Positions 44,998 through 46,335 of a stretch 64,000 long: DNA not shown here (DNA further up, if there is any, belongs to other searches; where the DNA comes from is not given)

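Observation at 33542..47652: Main candidate: a 14-gene co-directional operon whose enzyme combination matches no pathway I know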

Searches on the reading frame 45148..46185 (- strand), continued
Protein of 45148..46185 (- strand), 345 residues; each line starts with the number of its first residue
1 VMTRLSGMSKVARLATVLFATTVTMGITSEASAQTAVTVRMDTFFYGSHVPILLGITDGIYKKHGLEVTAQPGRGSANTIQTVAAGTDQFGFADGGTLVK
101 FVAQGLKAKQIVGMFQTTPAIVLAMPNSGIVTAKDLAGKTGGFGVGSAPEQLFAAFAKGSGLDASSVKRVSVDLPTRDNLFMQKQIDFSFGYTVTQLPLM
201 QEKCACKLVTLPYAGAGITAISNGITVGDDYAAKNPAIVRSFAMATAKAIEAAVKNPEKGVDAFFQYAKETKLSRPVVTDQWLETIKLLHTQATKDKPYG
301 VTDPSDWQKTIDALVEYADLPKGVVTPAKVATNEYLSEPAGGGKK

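Call 40: find_encoding_contigs(protein=P0147, flank=10000, max_places=1)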
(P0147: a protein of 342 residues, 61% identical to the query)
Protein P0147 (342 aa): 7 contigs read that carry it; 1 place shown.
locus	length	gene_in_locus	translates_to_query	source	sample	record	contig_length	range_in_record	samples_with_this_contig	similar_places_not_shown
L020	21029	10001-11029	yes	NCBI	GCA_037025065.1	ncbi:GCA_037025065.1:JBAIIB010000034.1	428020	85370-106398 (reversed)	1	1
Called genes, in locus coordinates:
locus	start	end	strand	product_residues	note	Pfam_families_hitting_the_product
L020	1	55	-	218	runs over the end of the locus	PF01965:DJ-1_PfpI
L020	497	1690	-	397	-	PF13439:Glyco_transf_4, PF13579:Glyco_trans_4_4 (weak), PF00534:Glycos_transf_1, PF13692:Glyco_trans_1_4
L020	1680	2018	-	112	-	PF01192:RNA_pol_Rpb6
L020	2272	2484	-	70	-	-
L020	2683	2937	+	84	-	-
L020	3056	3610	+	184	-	PF22769:DCD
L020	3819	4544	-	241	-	PF00596:Aldolase_II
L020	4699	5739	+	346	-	PF09084:NMT1, PF16868:NMT1_3 (weak), PF12974:Phosphonate-bd (weak)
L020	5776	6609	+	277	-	PF09339:HTH_IclR, PF01614:IclR_C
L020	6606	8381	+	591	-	PF00890:FAD_binding_2, PF01266:DAO, PF03486:HI0933_like (faint), PF07992:Pyr_redox_2 (weak), PF13738:Pyr_redox_3 (faint), PF02910:Succ_DH_flav_C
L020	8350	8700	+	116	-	PF13085:Fer2_3, PF13510:Fer2_4 (weak)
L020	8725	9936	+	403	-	PF01321:Creatinase_N, PF00557:Peptidase_M24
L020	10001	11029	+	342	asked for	PF09084:NMT1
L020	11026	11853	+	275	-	PF00005:ABC_tran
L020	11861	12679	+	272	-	PF00528:BPD_transp_1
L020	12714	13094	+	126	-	PF01042:Ribonuc_L-PSP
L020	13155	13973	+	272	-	PF23441:SDR (weak), PF00106:adh_short, PF08659:KR, PF13561:adh_short_C2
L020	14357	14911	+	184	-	PF22769:DCD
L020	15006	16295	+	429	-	PF00275:EPSP_synthase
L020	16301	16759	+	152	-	PF11164:DUF2948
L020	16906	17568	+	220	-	PF01634:HisG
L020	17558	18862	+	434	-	PF00815:Histidinol_dh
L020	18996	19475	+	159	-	PF06793:UPF0262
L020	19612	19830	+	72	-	PF01176:eIF-1a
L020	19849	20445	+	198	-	PF02545:Maf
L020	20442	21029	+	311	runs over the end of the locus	PF10150:RNase_E_G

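Call 42: search_solved_structures(query=window:45148-46185:-, max_evalue=0.01)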
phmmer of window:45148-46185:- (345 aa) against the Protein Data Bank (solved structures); distinct sequences matched with E-value up to 0.01: 7.
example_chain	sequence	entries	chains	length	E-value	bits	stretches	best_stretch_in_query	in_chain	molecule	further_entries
4nmy_A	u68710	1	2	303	3.1e-14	56.3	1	35-336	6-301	ABC-type transport system, extracellular solute-binding protein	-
3ix1_A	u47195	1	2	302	0.00014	24.5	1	36-320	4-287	N-formyl-4-amino-5-aminomethyl-2-methylpyrimidine binding protein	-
4h65_A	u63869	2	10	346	0.0011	21.7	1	48-269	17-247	Pyrimidine precursor biosynthesis enzyme THI5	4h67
4h6d_F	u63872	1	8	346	0.0011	21.6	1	48-268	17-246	Pyrimidine precursor biosynthesis enzyme THI5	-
3uif_A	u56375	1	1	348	0.0023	20.5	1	34-257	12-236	Sulfonate ABC transporter, periplasmic sulfonate-binding protein SsuA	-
8s4j_A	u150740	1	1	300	0.0065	19.1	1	61-215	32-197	TAXI family TRAP transporter solute-binding subunit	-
9ibo_A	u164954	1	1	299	0.0067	19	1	61-215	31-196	TAXI family TRAP transporter solute-binding subunit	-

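Call 49: search_protein_families(library=ncbifam, proteins=[L018:16399-17388:+, L020:8725-9936:+], max_evalue=1e-10)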
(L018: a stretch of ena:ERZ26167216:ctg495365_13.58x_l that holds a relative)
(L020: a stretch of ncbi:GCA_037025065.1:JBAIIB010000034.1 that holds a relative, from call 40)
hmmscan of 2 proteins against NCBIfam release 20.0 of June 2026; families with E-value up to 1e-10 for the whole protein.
L018:16399-17388:+ (329 aa): 5 families
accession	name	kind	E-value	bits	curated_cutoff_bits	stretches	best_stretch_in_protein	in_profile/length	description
TIGR01227.1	hutG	equivalog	2.5e-48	164.9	229.15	1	34-315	30-302/307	formimidoylglutamase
TIGR01230.1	agmatinase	equivalog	9.9e-33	113.9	174.3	1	37-315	11-269/275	agmatinase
NF002564.0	PRK02190.1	subfamily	1.1e-31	110.2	302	1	37-317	31-296/307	agmatinase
TIGR01229.1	rocF_arginase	equivalog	4.6e-19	68.9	227.6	1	43-300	2-274/300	arginase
NF010347.0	PRK13775.1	equivalog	5.1e-17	62.1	381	1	50-317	61-322/331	formimidoylglutamase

L020:8725-9936:+ (403 aa): 8 families
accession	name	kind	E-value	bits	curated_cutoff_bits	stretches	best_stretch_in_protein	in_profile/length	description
NF011174.0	PRK14576.1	subfamily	1.6e-57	195.2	487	1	9-400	15-401/405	putative endopeptidase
NF011173.0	PRK14575.1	equivalog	1.6e-54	185.5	850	1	8-400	14-402/406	putative peptidase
NF011720.0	PRK15173.1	subfamily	2.8e-49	168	420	1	76-400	23-339/343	peptidase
NF040821.1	dipep_PepQ_Arch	equivalog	5.3e-23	81.6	630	1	130-395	85-340/346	Xaa-Pro dipeptidase PepQ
TIGR02993.1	ectoine_eutD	equivalog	1.4e-17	63.9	613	1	114-397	102-384/391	ectoine hydrolase DoeA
NF038259.1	ectoine_DoeA_2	exception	1e-14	54.1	575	1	109-400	92-383/386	ectoine hydrolase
TIGR00500.1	met_pdase_I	equivalog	8.6e-14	51.6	171.35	1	168-366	3-200/247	type I methionyl aminopeptidase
NF007310.0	PRK09795.1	equivalog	5.6e-13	48.4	393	1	131-397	93-352/361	aminopeptidase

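Call 53: find_related_loci(query=A2, collection=metagenome_contigs, flank=10000)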
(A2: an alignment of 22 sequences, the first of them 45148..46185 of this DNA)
Query A2 (345 aa) in metagenome_contigs; peptide patterns used: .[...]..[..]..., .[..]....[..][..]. (x = any residue, [..] = any of these).
352 stretches matched a pattern; 44 encode a relative of the query (tblastn E <= 1e-3); 43 distinct loci.
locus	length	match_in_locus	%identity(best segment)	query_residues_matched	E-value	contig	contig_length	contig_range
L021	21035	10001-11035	91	1-345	0e+0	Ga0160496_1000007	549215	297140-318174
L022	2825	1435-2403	80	14-336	0e+0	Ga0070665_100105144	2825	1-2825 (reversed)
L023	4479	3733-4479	90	1-249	3e-151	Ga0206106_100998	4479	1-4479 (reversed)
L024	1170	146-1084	67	26-338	1e-157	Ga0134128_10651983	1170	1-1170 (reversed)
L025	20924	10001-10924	66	31-338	3e-139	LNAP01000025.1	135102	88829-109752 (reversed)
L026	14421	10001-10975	61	14-338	8e-135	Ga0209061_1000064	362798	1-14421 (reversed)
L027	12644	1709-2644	61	25-336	4e-129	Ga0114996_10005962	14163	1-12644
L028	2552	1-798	69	73-338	6e-129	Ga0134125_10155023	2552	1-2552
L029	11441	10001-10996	55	9-336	2e-119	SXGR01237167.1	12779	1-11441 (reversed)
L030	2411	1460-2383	57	29-336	1e-124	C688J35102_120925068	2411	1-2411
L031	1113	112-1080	56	15-338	6e-130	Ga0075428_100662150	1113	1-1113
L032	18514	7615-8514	58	37-336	1e-117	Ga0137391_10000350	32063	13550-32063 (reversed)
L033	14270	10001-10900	58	37-336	1e-117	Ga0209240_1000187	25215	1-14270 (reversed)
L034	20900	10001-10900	58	37-336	1e-117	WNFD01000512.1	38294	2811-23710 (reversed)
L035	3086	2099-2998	58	37-336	1e-121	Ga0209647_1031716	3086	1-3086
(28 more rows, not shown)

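Call 72: search_protein_families(library=ncbifam, proteins=[L014:7607-8515:-, L016:7445-8293:-, L017:7540-8385:-], max_evalue=1e-8)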
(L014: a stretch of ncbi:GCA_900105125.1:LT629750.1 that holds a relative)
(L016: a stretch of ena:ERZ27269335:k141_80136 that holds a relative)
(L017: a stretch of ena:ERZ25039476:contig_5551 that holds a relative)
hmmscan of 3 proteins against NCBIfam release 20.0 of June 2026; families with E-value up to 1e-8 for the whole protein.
L014:7607-8515:- (302 aa): 40 families (the best 25 are shown)
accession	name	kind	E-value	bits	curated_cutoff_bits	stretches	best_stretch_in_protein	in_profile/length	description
NF011673.1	PRK15092.1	equivalog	9.9e-90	300.6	530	1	21-295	11-285/293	transcriptional regulator LrhA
NF040786.1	LysR_Sec_metab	equivalog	9.1e-29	100.4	250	1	22-164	2-146/298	selenium metabolism-associated LysR family transcriptional regulator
NF047711.1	PutUtilRegPtrR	equivalog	3.9e-26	91.8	400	1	22-164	2-144/283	putrescine utilization regulator PtrR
TIGR03339.1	phn_lysR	subfamily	7.9e-25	87.7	341.1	1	26-250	2-235/279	aminoethylphosphonate catabolism associated LysR family transcriptional regulator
TIGR02424.1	TF_pcaQ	equivalog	1.7e-21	76.5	303.8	1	26-165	8-149/300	pca operon transcription factor PcaQ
NF008722.0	PRK11716.1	equivalog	1.9e-19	69.8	246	1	21-174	1-156/293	HTH-type transcriptional activator IlvY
NF002964.0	PRK03635.1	subfamily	2.1e-19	69.7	197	1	21-169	3-150/297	ArgP/LysG family DNA-binding transcriptional regulator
TIGR03298.1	argP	subfamily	5.7e-19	68.3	273.55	1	21-169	1-149/292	ArgP/LysG family DNA-binding transcriptional regulator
NF045990.1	TransRegCbbRRhodb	equivalog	2.5e-18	66.2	450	1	23-253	8-252/304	LysR family regulator CbbR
NF053705.1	TransRegGltCGpos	equivalog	3.1e-18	66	350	1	25-164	5-146/300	glutamate biosynthesis transcriptional regulator GltC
NF045775.1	acetoin_reg_AlsR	exception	1e-17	64.6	430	1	24-166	4-148/290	acetoin biosynthesis transcriptional regulator AlsR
TIGR03418.1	chol_sulf_TF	equivalog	1.5e-17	63.5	324.8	1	21-164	1-141/291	choline sulfate utilization transcriptional regulator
NF047520.1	trans_act_CidR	equivalog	5.5e-17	61.9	415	1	21-165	1-147/292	cidABC operon transcriptional activator CidR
NF041036.1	decaheme_TF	subfamily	1e-16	61.3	210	1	22-163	2-144/301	multiheme cytochrome-associated LysR family transcriptional regulator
NF009888.0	PRK13348.1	subfamily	1.2e-16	60.6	297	1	21-170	3-151/302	HTH-type transcriptional regulator ArgP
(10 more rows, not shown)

L016:7445-8293:- (282 aa): 43 families (the best 25 are shown)
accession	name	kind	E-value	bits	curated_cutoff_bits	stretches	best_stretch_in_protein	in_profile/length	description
NF011673.1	PRK15092.1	equivalog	5.4e-90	301.5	530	1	2-277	10-285/293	transcriptional regulator LrhA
NF040786.1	LysR_Sec_metab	equivalog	2.8e-29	102.1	250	1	4-145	2-145/298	selenium metabolism-associated LysR family transcriptional regulator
NF047711.1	PutUtilRegPtrR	equivalog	1.8e-26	92.9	400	1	3-145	1-143/283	putrescine utilization regulator PtrR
TIGR03339.1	phn_lysR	subfamily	1.6e-24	86.6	341.1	1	8-228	2-231/279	aminoethylphosphonate catabolism associated LysR family transcriptional regulator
TIGR02424.1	TF_pcaQ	equivalog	4.1e-22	78.4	303.8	1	6-152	6-154/300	pca operon transcription factor PcaQ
NF053705.1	TransRegGltCGpos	equivalog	3.8e-21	75.6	350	1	5-227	3-238/300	glutamate biosynthesis transcriptional regulator GltC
NF008722.0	PRK11716.1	equivalog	3.9e-21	75.3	246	1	3-163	1-163/293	HTH-type transcriptional activator IlvY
NF007307.0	PRK09791.1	equivalog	4.8e-21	75.2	336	1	4-149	6-153/302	LysR family transcriptional regulator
NF008416.0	PRK11242.1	equivalog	2.8e-20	72.8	277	1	7-146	5-146/300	transcriptional regulator CynR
NF045990.1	TransRegCbbRRhodb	equivalog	1.4e-18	67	450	1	4-251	7-272/304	LysR family regulator CbbR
NF008410.0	PRK11233.1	equivalog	1.6e-18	66.9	309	1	4-229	2-237/305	nitrogen assimilation transcriptional regulator NAC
NF002964.0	PRK03635.1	subfamily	3.4e-18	65.7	197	1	3-154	3-153/297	ArgP/LysG family DNA-binding transcriptional regulator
NF047520.1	trans_act_CidR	equivalog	1.4e-17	63.8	415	1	4-148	2-148/292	cidABC operon transcriptional activator CidR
TIGR03298.1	argP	subfamily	2.1e-17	63.1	273.55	1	3-155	1-153/292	ArgP/LysG family DNA-binding transcriptional regulator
NF009888.0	PRK13348.1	subfamily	3.9e-17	62.2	297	1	1-153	1-152/302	HTH-type transcriptional regulator ArgP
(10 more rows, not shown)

L017:7540-8385:- (281 aa): 43 families (the best 25 are shown)
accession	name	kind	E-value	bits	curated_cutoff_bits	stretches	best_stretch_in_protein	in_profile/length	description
NF011673.1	PRK15092.1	equivalog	3.9e-83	279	530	1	1-277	9-285/293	transcriptional regulator LrhA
NF040786.1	LysR_Sec_metab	equivalog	9.2e-29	100.4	250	1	3-146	1-146/298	selenium metabolism-associated LysR family transcriptional regulator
NF047711.1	PutUtilRegPtrR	equivalog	3.9e-27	95.1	400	1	3-145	1-143/283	putrescine utilization regulator PtrR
TIGR03339.1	phn_lysR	subfamily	1.7e-23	83.2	341.1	1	8-238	2-241/279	aminoethylphosphonate catabolism associated LysR family transcriptional regulator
TIGR02424.1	TF_pcaQ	equivalog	1.9e-20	73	303.8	1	3-147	3-149/300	pca operon transcription factor PcaQ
NF053705.1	TransRegGltCGpos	equivalog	4.2e-20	72.2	350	1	5-146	3-146/300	glutamate biosynthesis transcriptional regulator GltC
NF008722.0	PRK11716.1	equivalog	2.4e-19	69.5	246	1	3-152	1-152/293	HTH-type transcriptional activator IlvY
NF008416.0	PRK11242.1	equivalog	5.2e-19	68.7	277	1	7-148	5-148/300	transcriptional regulator CynR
NF045990.1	TransRegCbbRRhodb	equivalog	1.9e-17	63.3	450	1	3-250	6-271/304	LysR family regulator CbbR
NF047520.1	trans_act_CidR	equivalog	2.2e-17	63.2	415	1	4-147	2-147/292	cidABC operon transcriptional activator CidR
TIGR03418.1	chol_sulf_TF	equivalog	3.5e-17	62.3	324.8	1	3-149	1-144/291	choline sulfate utilization transcriptional regulator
NF007307.0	PRK09791.1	equivalog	4.2e-17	62.2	336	1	3-148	5-152/302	LysR family transcriptional regulator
NF008410.0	PRK11233.1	equivalog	2.6e-16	59.6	309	1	4-228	2-236/305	nitrogen assimilation transcriptional regulator NAC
NF045775.1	acetoin_reg_AlsR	exception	4.2e-16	59.3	430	1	4-147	2-147/290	acetoin biosynthesis transcriptional regulator AlsR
NF007385.0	PRK09906.1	equivalog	6.7e-16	58.3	356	1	4-149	2-147/296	DNA-binding transcriptional regulator HcaR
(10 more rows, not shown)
